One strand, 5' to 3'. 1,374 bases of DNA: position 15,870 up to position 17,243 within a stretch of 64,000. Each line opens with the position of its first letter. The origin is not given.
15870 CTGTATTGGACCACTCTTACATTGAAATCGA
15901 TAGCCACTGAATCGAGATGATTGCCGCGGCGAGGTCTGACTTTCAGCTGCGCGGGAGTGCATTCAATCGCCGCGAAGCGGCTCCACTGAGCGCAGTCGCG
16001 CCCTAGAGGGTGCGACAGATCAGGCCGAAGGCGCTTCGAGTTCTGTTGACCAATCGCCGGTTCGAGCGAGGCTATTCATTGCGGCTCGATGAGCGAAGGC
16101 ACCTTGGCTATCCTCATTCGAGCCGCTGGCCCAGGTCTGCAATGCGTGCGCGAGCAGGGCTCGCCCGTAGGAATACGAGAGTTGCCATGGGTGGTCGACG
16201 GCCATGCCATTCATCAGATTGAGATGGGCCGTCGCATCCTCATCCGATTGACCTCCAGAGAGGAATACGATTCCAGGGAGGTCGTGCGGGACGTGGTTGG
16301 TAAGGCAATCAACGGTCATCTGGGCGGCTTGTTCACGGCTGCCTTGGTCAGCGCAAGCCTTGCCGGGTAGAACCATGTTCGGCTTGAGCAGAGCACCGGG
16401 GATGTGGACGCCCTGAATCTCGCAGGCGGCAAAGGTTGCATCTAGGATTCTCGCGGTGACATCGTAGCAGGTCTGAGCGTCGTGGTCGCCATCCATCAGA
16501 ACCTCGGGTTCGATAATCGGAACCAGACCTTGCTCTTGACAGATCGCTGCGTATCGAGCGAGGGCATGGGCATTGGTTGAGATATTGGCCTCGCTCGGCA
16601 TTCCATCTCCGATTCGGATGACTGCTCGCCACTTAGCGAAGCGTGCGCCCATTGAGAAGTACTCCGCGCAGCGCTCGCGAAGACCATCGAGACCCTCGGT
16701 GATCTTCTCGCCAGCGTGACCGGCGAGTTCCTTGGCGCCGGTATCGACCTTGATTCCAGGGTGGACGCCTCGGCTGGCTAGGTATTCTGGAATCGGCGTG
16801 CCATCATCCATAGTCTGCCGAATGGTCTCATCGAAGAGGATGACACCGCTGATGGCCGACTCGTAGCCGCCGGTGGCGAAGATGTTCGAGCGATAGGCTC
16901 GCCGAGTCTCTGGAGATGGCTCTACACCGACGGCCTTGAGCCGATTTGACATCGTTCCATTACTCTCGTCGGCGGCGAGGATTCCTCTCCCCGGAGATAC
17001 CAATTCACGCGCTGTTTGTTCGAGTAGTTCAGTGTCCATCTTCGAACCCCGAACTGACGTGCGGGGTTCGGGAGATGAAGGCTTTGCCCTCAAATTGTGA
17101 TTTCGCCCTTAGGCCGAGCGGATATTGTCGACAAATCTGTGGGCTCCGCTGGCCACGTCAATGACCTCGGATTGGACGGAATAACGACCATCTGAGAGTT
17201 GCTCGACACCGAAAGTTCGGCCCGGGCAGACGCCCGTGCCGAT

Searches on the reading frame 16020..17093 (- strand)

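Call 74: search_protein_families(library=pfam, proteins=[window:16020-17093:-], max_evalue=0.001)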
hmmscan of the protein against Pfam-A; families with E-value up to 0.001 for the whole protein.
window:16020-17093:- (357 aa): 1 family
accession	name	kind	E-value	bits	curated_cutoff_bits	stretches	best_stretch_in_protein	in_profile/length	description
PF00274.25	Glycolytic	-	1.3e-124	416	22.2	1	24-352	2-333/349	Fructose-bisphosphate aldolase class-I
